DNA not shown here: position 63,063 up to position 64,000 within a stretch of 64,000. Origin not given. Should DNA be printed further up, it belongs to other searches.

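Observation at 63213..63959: Phage-encoded single-domain Clp/Hsp100 D1-type AAA+ ATPase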

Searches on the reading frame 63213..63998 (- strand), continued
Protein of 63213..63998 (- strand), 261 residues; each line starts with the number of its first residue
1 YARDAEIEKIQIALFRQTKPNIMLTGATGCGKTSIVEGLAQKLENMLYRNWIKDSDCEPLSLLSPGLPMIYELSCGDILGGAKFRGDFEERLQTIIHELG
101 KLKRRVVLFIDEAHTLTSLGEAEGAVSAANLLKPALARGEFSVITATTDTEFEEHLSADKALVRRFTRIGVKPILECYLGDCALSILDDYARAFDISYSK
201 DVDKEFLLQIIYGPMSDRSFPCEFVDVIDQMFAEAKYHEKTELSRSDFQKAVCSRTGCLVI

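Call 36: search_protein_families(library=pfam, proteins=[P0121, P0123, P0124, P0125, P0126, P0127, P0128, P0132, P0144, P0153], max_evalue=0.0001)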
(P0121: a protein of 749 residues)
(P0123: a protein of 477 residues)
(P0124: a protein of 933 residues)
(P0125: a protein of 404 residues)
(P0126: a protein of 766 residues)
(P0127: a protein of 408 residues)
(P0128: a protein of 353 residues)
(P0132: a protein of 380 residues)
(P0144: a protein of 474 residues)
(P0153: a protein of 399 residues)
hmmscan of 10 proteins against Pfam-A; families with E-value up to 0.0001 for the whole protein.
P0121 (749 aa): 15 families
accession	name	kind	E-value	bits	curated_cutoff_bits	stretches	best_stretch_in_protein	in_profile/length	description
PF17871.7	AAA_lid_9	-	5.1e-34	116.8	22.8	2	397-485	1-90/104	AAA lid domain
PF00004.35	AAA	-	2.7e-27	96.2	21.2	2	525-655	2-126/131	ATPase family associated with various cellular activities (AAA)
PF13191.12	AAA_16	-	1.9e-12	48.5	32.6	1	501-600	1-142/167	AAA ATPase domain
PF13401.12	AAA_22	-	2.8e-09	37.8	27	0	520-613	4-102/130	AAA domain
PF05621.17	TniB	-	4.5e-09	36.4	22.4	0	572-658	101-185/189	Bacterial TniB protein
PF01637.24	ATPase_2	-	1.2e-08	35.5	33.2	0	236-276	1-41/225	ATPase domain predominantly from Archaea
PF12775.13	AAA_7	-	2.5e-07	30.8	25.8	0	253-337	31-112/181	P-loop containing dynein motor region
PF05272.17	VapE-like_dom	-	4.9e-07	29.9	25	0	375-415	149-195/217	Virulence-associated protein E-like domain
PF13173.12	AAA_14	-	1.8e-06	28.4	27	0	257-340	4-77/129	AAA domain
PF08477.19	Roc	-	4.9e-06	27.2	27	0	259-295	3-39/119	Ras of Complex, Roc, domain of DAPkinase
PF20720.3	nSTAND3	-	8.7e-06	26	27.2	0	253-288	15-50/155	Novel STAND NTPase 3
PF05729.18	NACHT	-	1.1e-05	25.8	26.7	0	259-278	4-23/167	NACHT domain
PF07728.20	AAA_5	-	1.6e-05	25.3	22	0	525-601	3-77/139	AAA domain (dynein-related subfamily)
PF20703.3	nSTAND1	-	3.9e-05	23.9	27.1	0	236-387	16-176/379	Novel STAND NTPase 1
PF03193.22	RsgA_GTPase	-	4.5e-05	23.8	30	0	246-277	97-128/174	RsgA GTPase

P0123 (477 aa): 8 families
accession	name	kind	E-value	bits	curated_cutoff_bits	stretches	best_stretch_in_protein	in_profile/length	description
PF17871.7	AAA_lid_9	-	7.7e-42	141.9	22.8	2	345-444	3-102/104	AAA lid domain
PF00004.35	AAA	-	1.8e-20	74.1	21.2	1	205-317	2-110/131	ATPase family associated with various cellular activities (AAA)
PF05621.17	TniB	-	9.2e-19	68.1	22.4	2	188-339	22-184/189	Bacterial TniB protein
PF13191.12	AAA_16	-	1.4e-10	42.4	32.6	1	182-228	2-51/167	AAA ATPase domain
PF13401.12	AAA_22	-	2.3e-07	31.6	27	1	199-286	3-97/130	AAA domain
PF01637.24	ATPase_2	-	2.5e-07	31.2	33.2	0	185-286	4-124/225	ATPase domain predominantly from Archaea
PF02151.25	UVR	-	3e-07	30.4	21.5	1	417-449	1-33/36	UvrB/uvrC motif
PF23569.1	NBD_SMAX1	-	5.8e-05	23.3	27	0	187-270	17-100/212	SMAX1 nucleotide binding domain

P0124 (933 aa): 13 families
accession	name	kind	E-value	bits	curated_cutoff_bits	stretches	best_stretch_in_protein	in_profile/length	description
PF00004.35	AAA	-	6.9e-23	82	21.2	2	153-282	2-124/131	ATPase family associated with various cellular activities (AAA)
PF17871.7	AAA_lid_9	-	1.9e-20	73.1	22.8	2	295-367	6-78/104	AAA lid domain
PF07724.20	AAA_2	-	2e-10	41.4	27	1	690-801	12-124/166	AAA domain (Cdc48 subfamily)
PF13191.12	AAA_16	-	8.7e-10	39.8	32.6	0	130-233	2-103/167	AAA ATPase domain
PF13173.12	AAA_14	-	4.2e-09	36.9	27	0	421-550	6-123/129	AAA domain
PF07728.20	AAA_5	-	3e-08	34.2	22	0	153-229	3-76/139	AAA domain (dynein-related subfamily)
PF05729.18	NACHT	-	1.8e-07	31.6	26.7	0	421-460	4-38/167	NACHT domain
PF05621.17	TniB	-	1.4e-06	28.3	22.4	0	192-288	91-186/189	Bacterial TniB protein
PF13401.12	AAA_22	-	1.6e-06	28.9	27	0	147-209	3-58/130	AAA domain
PF13604.12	AAA_30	-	8.1e-06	26.1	27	0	140-173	9-42/191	AAA domain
PF23569.1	NBD_SMAX1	-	1.1e-05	25.7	27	0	405-457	19-71/212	SMAX1 nucleotide binding domain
PF12775.13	AAA_7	-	3.8e-05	23.7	25.8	0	408-441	25-57/181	P-loop containing dynein motor region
PF01637.24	ATPase_2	-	7.2e-05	23.1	33.2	0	401-435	4-38/225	ATPase domain predominantly from Archaea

P0125 (404 aa): 4 families
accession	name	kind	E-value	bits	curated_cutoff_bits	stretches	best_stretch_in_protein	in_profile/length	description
PF00004.35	AAA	-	1e-11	45.9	21.2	1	169-303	2-125/131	ATPase family associated with various cellular activities (AAA)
PF13191.12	AAA_16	-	2.6e-07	31.7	32.6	1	146-201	2-63/167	AAA ATPase domain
PF17871.7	AAA_lid_9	-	1.3e-05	25.5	22.8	1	312-389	3-82/104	AAA lid domain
PF05621.17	TniB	-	2.3e-05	24.4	22.4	0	166-310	36-188/189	Bacterial TniB protein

P0126 (766 aa): 11 families
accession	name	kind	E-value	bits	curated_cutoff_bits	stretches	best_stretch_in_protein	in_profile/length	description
PF00004.35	AAA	-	8.7e-25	88.1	21.2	2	536-647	2-110/131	ATPase family associated with various cellular activities (AAA)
PF17871.7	AAA_lid_9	-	6.3e-18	65.1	22.8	1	409-491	2-85/104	AAA lid domain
PF05621.17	TniB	-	1.6e-11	44.4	22.4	0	336-406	119-186/189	Bacterial TniB protein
PF13191.12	AAA_16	-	5.7e-11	43.6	32.6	0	249-291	3-48/167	AAA ATPase domain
PF13401.12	AAA_22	-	4.2e-09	37.2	27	0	268-376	6-118/130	AAA domain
PF20720.3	nSTAND3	-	2.1e-07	31.2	27.2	0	523-560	10-45/155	Novel STAND NTPase 3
PF01695.23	IstB_IS21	-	4.4e-07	30.1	24.1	0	530-596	90-154/238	IstB-like ATP binding protein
PF08477.19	Roc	-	2.6e-05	24.9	27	0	270-296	2-28/119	Ras of Complex, Roc, domain of DAPkinase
PF20703.3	nSTAND1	-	3.6e-05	24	27.1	0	515-714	18-227/379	Novel STAND NTPase 1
PF05729.18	NACHT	-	5e-05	23.6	26.7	0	536-558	4-26/167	NACHT domain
PF13173.12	AAA_14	-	9.6e-05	22.8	27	0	269-351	4-77/129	AAA domain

P0127 (408 aa): 8 families
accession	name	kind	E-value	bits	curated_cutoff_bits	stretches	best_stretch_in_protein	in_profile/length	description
PF00004.35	AAA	-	7.9e-14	52.7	21.2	1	186-297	2-110/131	ATPase family associated with various cellular activities (AAA)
PF02861.25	Clp_N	-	3.9e-09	37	20.7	1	11-46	1-36/53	Clp amino terminal domain, pathogenicity island component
PF13191.12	AAA_16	-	1.6e-07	32.4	32.6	1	164-211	3-56/167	AAA ATPase domain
PF05621.17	TniB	-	2e-07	31.1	22.4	1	180-321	33-186/189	Bacterial TniB protein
PF17871.7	AAA_lid_9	-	9.9e-07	29.1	22.8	1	329-396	7-75/104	AAA lid domain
PF13173.12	AAA_14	-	1.5e-05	25.4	27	1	186-285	6-86/129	AAA domain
PF13401.12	AAA_22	-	2.5e-05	25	27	0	181-265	4-97/130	AAA domain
PF01637.24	ATPase_2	-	2.5e-05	24.7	33.2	0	164-206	2-44/225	ATPase domain predominantly from Archaea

P0128 (353 aa): 6 families
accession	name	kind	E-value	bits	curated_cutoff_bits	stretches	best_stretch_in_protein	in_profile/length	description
PF00004.35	AAA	-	1.7e-11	45.2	21.2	1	129-230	2-93/131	ATPase family associated with various cellular activities (AAA)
PF13191.12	AAA_16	-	7.4e-10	40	32.6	1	107-207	3-142/167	AAA ATPase domain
PF05621.17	TniB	-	3.9e-07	30.1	22.4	1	123-265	33-185/189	Bacterial TniB protein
PF13173.12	AAA_14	-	8.8e-06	26.2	27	1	129-210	6-75/129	AAA domain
PF13401.12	AAA_22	-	9.7e-06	26.4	27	1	124-209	4-96/130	AAA domain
PF01637.24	ATPase_2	-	1.7e-05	25.2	33.2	0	109-149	4-44/225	ATPase domain predominantly from Archaea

P0132 (380 aa): 5 families
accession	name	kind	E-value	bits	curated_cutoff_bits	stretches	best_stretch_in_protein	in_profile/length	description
PF00004.35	AAA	-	4.3e-13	50.3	21.2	1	146-262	2-110/131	ATPase family associated with various cellular activities (AAA)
PF13191.12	AAA_16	-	3.1e-11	44.5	32.6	1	124-176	3-63/167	AAA ATPase domain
PF05621.17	TniB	-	2.5e-06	27.5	22.4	0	132-286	25-186/189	Bacterial TniB protein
PF07728.20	AAA_5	-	4.4e-06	27.2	22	1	145-227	2-79/139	AAA domain (dynein-related subfamily)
PF13401.12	AAA_22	-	1.6e-05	25.7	27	1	140-226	3-96/130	AAA domain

P0144 (474 aa): 5 families
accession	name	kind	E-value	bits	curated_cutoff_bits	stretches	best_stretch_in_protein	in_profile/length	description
PF00004.35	AAA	-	7e-12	46.4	21.2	1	236-369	1-123/131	ATPase family associated with various cellular activities (AAA)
PF13191.12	AAA_16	-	2e-08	35.3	32.6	1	214-272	2-73/167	AAA ATPase domain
PF12775.13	AAA_7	-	1.6e-06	28.2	25.8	1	231-318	31-111/181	P-loop containing dynein motor region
PF05621.17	TniB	-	3.4e-06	27.1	22.4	0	222-377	24-187/189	Bacterial TniB protein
PF07728.20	AAA_5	-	1.7e-05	25.3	22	1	235-320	1-79/139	AAA domain (dynein-related subfamily)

P0153 (399 aa): 5 families
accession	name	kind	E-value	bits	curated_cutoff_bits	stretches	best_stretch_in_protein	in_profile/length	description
PF13191.12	AAA_16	-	6.6e-11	43.4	32.6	1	121-246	3-145/167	AAA ATPase domain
PF00004.35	AAA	-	1.2e-10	42.4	21.2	1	143-295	2-124/131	ATPase family associated with various cellular activities (AAA)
PF05621.17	TniB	-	3.9e-07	30.1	22.4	1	128-299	24-184/189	Bacterial TniB protein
PF01637.24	ATPase_2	-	2.8e-06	27.7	33.2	1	123-250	4-127/225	ATPase domain predominantly from Archaea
PF13401.12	AAA_22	-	2.1e-05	25.3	27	1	137-246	3-97/130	AAA domain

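Call 37: predict_structure(alignment_id=A1)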
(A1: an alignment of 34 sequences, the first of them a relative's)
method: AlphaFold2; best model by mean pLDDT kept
length: 301 residues; sequences in the alignment: 34
mean_pLDDT: 90.3   pTM: 0.88
mean pLDDT of the five models: 90.3, 89.7, 89.6, 89.6, 88.8
residues with pLDDT >= 90: 219; 70-90: 65; 50-70: 17; < 50: 0
segments of 3 or more residues with pLDDT < 50: none
pLDDT, mean of each block of 10 residues (from residue 1): 86 93 96 92 93 92 94 95 95 86 95 86 71 94 95 79 68 91 95 91 93 91 95 95 94 90 92 96 93 83 67
secondary structure, 60 per line:
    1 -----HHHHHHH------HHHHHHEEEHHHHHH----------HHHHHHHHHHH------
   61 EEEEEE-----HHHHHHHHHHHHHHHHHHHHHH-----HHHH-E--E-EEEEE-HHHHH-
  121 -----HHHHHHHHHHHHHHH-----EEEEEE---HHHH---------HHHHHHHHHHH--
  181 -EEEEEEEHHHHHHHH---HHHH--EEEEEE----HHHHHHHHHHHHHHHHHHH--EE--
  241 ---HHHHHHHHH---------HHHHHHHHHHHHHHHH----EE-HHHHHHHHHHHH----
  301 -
elements in order: H6-12 H19-24 E25-27 H28-33 H44-54 E61-66 H72-93 H99-102 E109-113 H115-119 H126-140 E146-151 H155-158 H168-178 E182-188 H189-196 H200-203 E206-211 H216-234 H244-252 H262-277 H285-296

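Call 41: fold_search(model_id=the predicted structure, library=pdb)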
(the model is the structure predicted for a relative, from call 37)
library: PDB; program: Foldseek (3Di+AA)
matches with E <= 10: 1466; with E <= 0.001: 623
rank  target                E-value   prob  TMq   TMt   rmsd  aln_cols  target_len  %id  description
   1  9gi1_b                4.2e-18  1.00  0.77  0.41   3.4       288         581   35  Structure of the S.aureus MecA/ClpC/ClpP degradation system (released 2025-08-20)
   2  9gi1_e                4.7e-18  1.00  0.76  0.41   3.5       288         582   35  Structure of the S.aureus MecA/ClpC/ClpP degradation system (released 2025-08-20)
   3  9gi1_c                1.2e-17  1.00  0.76  0.41   3.2       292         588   35  Structure of the S.aureus MecA/ClpC/ClpP degradation system (released 2025-08-20)
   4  9rai_b                2.3e-17  1.00  0.67  0.27  17.3       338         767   30  Structure of the S.aureus MecA/ClpC/ClpP degradation system (released 2025-09-10)
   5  8xon_P                2.5e-17  1.00  0.77  0.40   3.6       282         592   35  Cryo-EM structure of the ClpC1:ClpP1P2 degradation complex in Streptomyces hawaiiensis (released 2024-03-27)
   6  9if4_C                2.9e-17  1.00  0.74  0.40   3.6       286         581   32  Structure of the Mycobacterium Tuberculosis ClpC1P1P2 complex bound to the activator Bz-Leu-Leu (released 2025-08-27)
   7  9jvp_B                4.3e-17  1.00  0.76  0.40   3.6       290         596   33  CryoEM structure of M. tuberculosis ClpC1P1P2 complex bound to bortezomib, conformation 3 (released 2025-03-19)
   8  9rai_c                7.4e-17  1.00  0.67  0.27  16.2       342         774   30  Structure of the S.aureus MecA/ClpC/ClpP degradation system (released 2025-09-10)
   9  8a8u_D                8.1e-17  1.00  0.76  0.42   3.7       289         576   32  Mycobacterium tuberculosis ClpC1 hexamer structure (released 2022-10-26)
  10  9a66_A                8.5e-17  1.00  0.76  0.30   4.6       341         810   29  Integrative model of CLPC-CLPP by crosslinking MS and deep learning (released 2024-09-18)
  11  9rai_d                8.5e-17  1.00  0.74  0.31   3.8       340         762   30  Structure of the S.aureus MecA/ClpC/ClpP degradation system (released 2025-09-10)
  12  9if4_D                1.0e-16  1.00  0.74  0.40   3.8       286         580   32  Structure of the Mycobacterium Tuberculosis ClpC1P1P2 complex bound to the activator Bz-Leu-Leu (released 2025-08-27)
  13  9if4_A                1.1e-16  1.00  0.74  0.49   3.6       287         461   31  Structure of the Mycobacterium Tuberculosis ClpC1P1P2 complex bound to the activator Bz-Leu-Leu (released 2025-08-27)
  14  9gi1_d                1.2e-16  1.00  0.75  0.41   3.5       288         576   35  Structure of the S.aureus MecA/ClpC/ClpP degradation system (released 2025-08-20)
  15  9rai_e                1.5e-16  1.00  0.75  0.31   5.1       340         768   31  Structure of the S.aureus MecA/ClpC/ClpP degradation system (released 2025-09-10)
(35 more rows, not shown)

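Call 43: find_encoding_contigs(protein=P0005, flank=6000, max_places=3)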
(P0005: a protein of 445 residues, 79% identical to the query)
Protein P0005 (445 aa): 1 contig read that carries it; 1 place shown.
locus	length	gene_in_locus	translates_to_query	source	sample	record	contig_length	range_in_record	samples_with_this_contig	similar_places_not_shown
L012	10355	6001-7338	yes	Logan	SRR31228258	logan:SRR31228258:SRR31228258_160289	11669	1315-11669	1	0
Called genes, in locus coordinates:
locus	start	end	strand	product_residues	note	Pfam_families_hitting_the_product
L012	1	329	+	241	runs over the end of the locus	-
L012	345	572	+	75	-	-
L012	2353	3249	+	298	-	-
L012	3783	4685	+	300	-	PF02452:PemK_toxin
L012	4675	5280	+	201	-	PF04542:Sigma70_r2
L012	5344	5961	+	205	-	-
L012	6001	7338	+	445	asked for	PF08719:NADAR, PF01637:ATPase_2, PF05621:TniB (weak), PF13191:AAA_16, PF00004:AAA, PF09848:SLFN-g3_helicase (faint), PF13401:AAA_22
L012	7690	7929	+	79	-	-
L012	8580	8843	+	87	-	PF19791:DUF6275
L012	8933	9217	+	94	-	PF11753:DUF3310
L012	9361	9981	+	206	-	-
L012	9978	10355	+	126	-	?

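Call 44: find_encoding_contigs(protein=P0048, flank=6000, max_places=3)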
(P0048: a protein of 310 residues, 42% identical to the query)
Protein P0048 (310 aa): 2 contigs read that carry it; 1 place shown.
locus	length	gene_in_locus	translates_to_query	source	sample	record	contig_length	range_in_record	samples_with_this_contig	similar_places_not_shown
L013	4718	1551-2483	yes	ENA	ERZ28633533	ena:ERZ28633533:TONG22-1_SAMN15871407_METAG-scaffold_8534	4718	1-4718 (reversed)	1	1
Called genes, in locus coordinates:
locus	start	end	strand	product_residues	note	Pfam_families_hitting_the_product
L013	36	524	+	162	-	PF03838:RecU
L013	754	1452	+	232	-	-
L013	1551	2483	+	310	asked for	PF01637:ATPase_2, PF13191:AAA_16, PF00004:AAA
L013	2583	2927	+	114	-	-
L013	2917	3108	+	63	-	-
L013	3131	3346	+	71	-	-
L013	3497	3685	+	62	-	-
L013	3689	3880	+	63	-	-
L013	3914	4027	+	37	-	-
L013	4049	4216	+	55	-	-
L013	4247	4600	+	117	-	PF17420:GP17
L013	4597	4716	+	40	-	?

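Call 45: find_encoding_contigs(protein=P0049, flank=6000, max_places=3)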
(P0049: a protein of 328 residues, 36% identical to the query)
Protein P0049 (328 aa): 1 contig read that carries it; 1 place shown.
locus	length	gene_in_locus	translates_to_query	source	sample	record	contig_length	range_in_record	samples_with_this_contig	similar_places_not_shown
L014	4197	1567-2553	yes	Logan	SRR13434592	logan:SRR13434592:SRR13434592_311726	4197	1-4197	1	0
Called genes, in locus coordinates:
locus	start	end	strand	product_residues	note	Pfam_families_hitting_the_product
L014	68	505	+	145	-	-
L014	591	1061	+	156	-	-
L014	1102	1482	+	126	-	PF05014:Nuc_deoxyrib_tr, PF15891:Nuc_deoxyri_tr2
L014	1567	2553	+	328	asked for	PF13173:AAA_14 (faint), PF20703:nSTAND1 (weak), PF01637:ATPase_2, PF05621:TniB (weak), PF13191:AAA_16, PF00004:AAA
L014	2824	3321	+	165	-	-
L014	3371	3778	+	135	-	-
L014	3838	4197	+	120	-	?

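Call 46: find_encoding_contigs(protein=P0043, flank=8000, max_places=3)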
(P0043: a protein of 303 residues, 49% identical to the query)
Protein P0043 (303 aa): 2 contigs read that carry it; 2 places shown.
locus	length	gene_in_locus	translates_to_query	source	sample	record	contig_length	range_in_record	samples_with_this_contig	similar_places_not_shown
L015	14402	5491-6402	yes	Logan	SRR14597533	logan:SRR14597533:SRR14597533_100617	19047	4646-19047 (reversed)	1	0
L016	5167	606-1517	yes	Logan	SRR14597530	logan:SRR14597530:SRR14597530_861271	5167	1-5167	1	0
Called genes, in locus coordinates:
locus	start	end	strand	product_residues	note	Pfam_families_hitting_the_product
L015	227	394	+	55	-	-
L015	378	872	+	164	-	PF11195:Tad2-like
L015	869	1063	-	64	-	-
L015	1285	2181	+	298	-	-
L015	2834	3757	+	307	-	PF02452:PemK_toxin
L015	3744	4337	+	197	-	PF04542:Sigma70_r2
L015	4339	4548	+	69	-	-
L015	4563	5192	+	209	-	-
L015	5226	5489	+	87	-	-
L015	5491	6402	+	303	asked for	PF01637:ATPase_2 (weak), PF13191:AAA_16, PF00004:AAA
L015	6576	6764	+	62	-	-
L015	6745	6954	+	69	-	-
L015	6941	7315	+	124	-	-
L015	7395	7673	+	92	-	-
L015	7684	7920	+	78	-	-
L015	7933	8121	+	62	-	-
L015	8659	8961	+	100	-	PF19791:DUF6275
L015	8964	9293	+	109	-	PF11753:DUF3310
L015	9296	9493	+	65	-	-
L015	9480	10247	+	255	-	-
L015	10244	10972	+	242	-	PF25185:Tad3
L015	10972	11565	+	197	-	-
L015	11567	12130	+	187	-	-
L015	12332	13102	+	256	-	-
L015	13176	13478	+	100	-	-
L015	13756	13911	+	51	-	-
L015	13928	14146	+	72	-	-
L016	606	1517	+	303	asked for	PF01637:ATPase_2 (weak), PF13191:AAA_16, PF00004:AAA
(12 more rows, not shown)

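Call 52: find_related_loci(query=P0001, collection=genome_contigs, flank=5000)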
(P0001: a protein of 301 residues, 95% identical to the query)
Query P0001 (301 aa) in genome_contigs; peptide patterns used: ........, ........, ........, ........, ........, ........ (x = any residue, [..] = any of these).
600 stretches matched a pattern (row limit reached: there are more); 576 encode a relative of the query (tblastn E <= 1e-3); the best 80 are kept; 80 distinct loci.
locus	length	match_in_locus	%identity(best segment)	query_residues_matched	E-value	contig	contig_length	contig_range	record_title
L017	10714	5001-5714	39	20-271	2e-49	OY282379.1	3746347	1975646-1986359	MAG: uncultured Pseudomonadales bacterium genome assembly, chromosome: 1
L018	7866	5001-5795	36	2-281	9e-48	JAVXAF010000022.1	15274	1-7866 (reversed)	MAG: Clostridia bacterium isolate CGS5Y2-bin19 NODE_3497_length_15274_cov_9.569617, whole genome shotgun sequence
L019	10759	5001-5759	36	4-270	1e-46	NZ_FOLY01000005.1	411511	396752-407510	Kushneria avicenniae strain DSM 23439, whole genome shotgun sequence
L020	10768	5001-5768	37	4-273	2e-46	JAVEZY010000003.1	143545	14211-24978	MAG: Gammaproteobacteria bacterium isolate BF4_77 NODE_256_length_143545_cov_24.284358_Biofilm4, whole genome shotgun se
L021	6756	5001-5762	38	4-271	2e-46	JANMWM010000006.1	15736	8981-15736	MAG: Sphingomonas sp. isolate OTE_88_metabat_287 OTE_88_k141_3451753, whole genome shotgun sequence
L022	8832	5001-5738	38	17-276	4e-46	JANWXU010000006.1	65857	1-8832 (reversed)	MAG: Bacteroidia bacterium isolate SKYG53 NODE_6_length_65857_cov_4.648546, whole genome shotgun sequence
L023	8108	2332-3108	36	4-276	2e-46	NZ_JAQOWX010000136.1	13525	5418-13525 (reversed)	Paucibacter sp. XJ19-41 scaffold136, whole genome shotgun sequence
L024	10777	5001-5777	36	4-276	4e-46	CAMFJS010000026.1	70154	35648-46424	MAG: uncultured Paucibacter sp. isolate SRR12456166_bin.9_metaWRAP_v1.3_MAG genome assembly, contig: ERZ12289973.174, wh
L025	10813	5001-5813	37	17-297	9e-46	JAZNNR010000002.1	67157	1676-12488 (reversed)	MAG: Eubacteriales bacterium isolate T1900044654_TS20190120.MAGScoT_cleanbin_000009 SGB_1465_k141_53600, whole genome sh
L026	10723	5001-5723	38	16-271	4e-46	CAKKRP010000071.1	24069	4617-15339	Gammaproteobacteria bacterium isolate Hainich-H32-bin001-1 genome assembly, contig: H32-bin001_1_Hain_H32_02um_R1_934_le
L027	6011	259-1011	39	5-270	2e-45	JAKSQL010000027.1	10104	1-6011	MAG: Clostridia bacterium isolate Horse_feces228 MAG228_27, whole genome shotgun sequence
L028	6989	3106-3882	35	4-276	1e-45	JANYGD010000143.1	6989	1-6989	MAG: Methylotenera sp. isolate 340R_metabinner_32 340R_k141_676325, whole genome shotgun sequence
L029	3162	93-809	38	17-270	2e-45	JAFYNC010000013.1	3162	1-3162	MAG: Clostridia bacterium isolate RGIG7241 Water_buffalos_Cecum-2__c78103, whole genome shotgun sequence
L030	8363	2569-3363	38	15-289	5e-45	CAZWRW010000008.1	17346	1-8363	MAG TPA_asm: uncultured Ruminococcus sp. isolate SRP222552_co1_20 genome assembly, contig: NODE_2140_length_17346_cov_16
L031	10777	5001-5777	36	4-276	3e-45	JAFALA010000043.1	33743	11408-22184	MAG: Burkholderiaceae bacterium isolate CP_BE_RX_25 BE_RX_k147_5376371, whole genome shotgun sequence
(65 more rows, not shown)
